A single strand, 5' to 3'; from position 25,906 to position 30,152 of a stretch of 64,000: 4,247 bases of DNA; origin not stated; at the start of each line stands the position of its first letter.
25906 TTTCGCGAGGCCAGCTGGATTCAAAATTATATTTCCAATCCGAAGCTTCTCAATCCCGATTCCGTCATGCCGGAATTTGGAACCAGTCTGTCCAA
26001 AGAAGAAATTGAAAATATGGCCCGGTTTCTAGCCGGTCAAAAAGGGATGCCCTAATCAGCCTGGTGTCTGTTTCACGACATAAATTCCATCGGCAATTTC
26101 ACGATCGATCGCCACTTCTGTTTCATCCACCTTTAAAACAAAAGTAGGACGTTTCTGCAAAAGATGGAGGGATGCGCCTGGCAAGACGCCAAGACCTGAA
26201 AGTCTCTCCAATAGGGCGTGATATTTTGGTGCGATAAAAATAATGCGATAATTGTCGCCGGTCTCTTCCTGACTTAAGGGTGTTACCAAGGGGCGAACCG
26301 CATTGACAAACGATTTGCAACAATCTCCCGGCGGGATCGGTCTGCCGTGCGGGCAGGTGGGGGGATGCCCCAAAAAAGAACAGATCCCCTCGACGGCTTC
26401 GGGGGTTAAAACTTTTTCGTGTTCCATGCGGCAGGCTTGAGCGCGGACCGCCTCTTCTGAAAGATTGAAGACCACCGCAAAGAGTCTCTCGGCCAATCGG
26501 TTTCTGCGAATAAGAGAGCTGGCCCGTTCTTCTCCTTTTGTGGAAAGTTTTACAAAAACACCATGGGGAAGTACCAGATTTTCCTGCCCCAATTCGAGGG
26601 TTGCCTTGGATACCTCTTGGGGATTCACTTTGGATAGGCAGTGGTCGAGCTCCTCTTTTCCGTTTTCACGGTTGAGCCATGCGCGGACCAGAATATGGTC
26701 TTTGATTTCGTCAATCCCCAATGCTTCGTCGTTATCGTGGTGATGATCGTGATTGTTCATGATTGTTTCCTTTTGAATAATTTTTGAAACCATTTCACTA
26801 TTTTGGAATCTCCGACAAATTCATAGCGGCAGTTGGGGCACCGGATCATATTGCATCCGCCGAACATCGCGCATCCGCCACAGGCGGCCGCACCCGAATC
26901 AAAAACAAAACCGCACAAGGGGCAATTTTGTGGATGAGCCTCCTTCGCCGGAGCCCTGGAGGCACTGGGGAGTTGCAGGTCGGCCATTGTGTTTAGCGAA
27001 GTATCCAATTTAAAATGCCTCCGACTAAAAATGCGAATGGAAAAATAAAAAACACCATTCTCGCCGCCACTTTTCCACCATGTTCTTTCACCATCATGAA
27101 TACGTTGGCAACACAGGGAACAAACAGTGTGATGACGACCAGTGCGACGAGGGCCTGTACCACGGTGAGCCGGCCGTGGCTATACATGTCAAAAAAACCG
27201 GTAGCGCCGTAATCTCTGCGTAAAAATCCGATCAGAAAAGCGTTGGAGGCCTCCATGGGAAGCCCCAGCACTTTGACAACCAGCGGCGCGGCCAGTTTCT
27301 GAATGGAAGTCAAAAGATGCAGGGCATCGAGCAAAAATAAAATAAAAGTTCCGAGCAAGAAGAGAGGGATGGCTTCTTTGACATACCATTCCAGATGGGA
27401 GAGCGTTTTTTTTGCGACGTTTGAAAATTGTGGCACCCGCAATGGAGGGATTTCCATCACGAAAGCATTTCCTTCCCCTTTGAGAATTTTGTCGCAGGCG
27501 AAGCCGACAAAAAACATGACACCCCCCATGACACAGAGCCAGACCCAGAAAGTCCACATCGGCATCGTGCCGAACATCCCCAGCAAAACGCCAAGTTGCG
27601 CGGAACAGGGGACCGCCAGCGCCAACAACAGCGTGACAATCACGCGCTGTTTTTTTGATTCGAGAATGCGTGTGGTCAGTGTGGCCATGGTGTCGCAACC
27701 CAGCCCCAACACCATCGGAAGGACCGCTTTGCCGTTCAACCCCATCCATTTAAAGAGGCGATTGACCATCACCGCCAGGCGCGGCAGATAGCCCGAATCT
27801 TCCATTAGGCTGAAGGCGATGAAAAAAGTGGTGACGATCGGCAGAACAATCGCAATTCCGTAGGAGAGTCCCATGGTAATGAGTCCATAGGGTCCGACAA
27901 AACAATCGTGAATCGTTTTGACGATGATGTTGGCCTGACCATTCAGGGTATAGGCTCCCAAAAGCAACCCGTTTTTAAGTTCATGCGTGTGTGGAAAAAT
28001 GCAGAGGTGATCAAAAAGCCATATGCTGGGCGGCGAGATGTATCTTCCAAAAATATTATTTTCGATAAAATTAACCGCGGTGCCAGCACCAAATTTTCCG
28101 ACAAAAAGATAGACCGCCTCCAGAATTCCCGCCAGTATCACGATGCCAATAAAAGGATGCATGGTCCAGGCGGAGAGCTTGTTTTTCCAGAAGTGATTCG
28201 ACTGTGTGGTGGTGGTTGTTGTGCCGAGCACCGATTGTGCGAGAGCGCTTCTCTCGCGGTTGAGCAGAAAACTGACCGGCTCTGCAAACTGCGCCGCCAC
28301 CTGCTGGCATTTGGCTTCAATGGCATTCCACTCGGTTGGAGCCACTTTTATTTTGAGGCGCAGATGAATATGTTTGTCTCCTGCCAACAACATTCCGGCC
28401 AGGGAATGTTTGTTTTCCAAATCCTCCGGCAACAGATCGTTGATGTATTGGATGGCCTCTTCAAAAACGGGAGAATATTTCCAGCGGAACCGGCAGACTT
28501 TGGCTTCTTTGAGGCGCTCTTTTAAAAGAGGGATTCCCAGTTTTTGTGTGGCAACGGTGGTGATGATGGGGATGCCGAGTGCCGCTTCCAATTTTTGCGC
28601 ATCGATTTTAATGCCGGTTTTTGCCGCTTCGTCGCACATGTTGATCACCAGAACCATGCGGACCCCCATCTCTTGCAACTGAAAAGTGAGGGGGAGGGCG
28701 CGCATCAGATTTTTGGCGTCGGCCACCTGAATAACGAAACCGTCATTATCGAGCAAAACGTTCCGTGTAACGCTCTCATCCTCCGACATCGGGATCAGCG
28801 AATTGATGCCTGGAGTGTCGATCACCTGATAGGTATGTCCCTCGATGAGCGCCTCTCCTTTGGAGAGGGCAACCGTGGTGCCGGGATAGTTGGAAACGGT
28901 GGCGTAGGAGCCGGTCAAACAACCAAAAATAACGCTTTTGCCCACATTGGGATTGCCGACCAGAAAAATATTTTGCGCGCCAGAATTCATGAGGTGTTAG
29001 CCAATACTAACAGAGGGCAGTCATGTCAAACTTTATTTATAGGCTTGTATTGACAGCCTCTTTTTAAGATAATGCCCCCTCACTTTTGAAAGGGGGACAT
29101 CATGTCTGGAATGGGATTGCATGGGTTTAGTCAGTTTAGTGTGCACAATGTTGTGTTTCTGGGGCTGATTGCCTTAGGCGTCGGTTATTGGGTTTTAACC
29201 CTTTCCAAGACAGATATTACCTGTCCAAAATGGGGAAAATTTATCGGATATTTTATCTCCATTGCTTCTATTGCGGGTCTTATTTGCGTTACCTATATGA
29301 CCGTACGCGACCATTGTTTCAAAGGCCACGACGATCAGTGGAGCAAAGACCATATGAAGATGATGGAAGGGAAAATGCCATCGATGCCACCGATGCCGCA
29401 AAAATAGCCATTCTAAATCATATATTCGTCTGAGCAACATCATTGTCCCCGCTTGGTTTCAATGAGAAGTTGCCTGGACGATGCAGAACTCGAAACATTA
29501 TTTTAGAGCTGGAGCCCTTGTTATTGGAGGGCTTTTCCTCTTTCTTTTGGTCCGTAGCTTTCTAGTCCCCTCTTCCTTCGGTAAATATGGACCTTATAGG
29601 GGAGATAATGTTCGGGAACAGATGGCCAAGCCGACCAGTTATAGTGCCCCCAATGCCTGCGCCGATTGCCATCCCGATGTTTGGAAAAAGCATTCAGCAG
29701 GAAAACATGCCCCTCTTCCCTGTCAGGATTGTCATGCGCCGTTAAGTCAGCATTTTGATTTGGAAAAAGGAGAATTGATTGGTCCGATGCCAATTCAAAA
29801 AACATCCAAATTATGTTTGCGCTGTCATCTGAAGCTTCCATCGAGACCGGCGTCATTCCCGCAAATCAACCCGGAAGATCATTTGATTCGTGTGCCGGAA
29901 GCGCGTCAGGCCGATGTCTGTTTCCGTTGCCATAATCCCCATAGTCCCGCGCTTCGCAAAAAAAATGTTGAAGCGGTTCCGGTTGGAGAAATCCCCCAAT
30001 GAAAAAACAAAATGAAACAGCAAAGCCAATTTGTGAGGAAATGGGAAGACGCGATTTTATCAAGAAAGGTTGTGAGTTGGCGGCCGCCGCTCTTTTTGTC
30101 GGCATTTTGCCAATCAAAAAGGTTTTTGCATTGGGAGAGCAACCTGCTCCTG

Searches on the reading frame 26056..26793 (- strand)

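Call 7: search_protein_families(library=pfam, proteins=[window:26056-26793:-], max_evalue=0.001)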
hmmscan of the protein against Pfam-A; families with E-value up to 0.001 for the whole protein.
window:26056-26793:- (245 aa): 2 families
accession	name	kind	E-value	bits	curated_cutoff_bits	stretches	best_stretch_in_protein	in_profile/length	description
PF02742.21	Fe_dep_repr_C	-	4.2e-21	75.2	27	1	85-154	2-69/70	Iron dependent repressor, metal binding and dimerisation domain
PF04023.20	FeoA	-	3.3e-12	46.7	23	1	172-240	2-73/74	FeoA domain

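Call 8: search_protein_families(library=ncbifam, proteins=[window:26056-26793:-], max_evalue=0.001)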
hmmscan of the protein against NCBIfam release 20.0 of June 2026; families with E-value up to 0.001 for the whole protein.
window:26056-26793:- (245 aa): 2 families
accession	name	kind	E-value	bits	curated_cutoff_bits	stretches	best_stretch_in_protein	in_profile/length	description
NF053665.1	TransRegDtxRActin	equivalog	2.1e-15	56.8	290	1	81-241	62-232/233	iron-dependent transcriptional repressor DtxR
NF047407.1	TransRegMntRTherm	equivalog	5.9e-14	52.3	350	1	81-239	70-223/227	manganese-dependent transcriptional regulator MntR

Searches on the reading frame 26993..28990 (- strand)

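Call 22: search_protein_families(library=pfam, proteins=[window:26993-28990:-], max_evalue=0.00001)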
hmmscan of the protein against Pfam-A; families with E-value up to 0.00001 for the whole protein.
window:26993-28990:- (665 aa): 5 families
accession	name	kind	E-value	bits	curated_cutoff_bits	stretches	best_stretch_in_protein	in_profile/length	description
PF02421.24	FeoB_N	-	1.4e-50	171.3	27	1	7-158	2-154/156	Ferrous iron transport protein B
PF07670.19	Gate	-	2.8e-28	98.9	29.6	2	381-475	3-103/104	Nucleoside recognition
PF01926.29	MMR_HSR1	-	1.7e-16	60.8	21.9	1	8-117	2-112/113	50S ribosome-binding GTPase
PF07664.17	FeoB_C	-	1.5e-11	44.2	26.6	1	487-530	7-52/54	Ferrous iron transport protein B C terminus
PF17910.6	FeoB_Cyto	-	3e-06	28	23.4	1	172-258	1-88/90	FeoB cytosolic helical domain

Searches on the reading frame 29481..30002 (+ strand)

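Call 22: search_protein_families(library=pfam, proteins=[window:29481-30002:+], max_evalue=0.00001)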
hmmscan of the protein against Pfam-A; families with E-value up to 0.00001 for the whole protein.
window:29481-30002:+ (173 aa): 2 families
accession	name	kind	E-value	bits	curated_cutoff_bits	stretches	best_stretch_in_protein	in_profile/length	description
PF09699.15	Paired_CXXCH_1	-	6.3e-07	29.4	20.6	0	144-154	6-16/41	Doubled CXXCH motif (Paired_CXXCH_1)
PF14522.11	Cytochrome_C7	-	1.5e-06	28.3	24.8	0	74-151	8-66/67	Cytochrome c7 and related cytochrome c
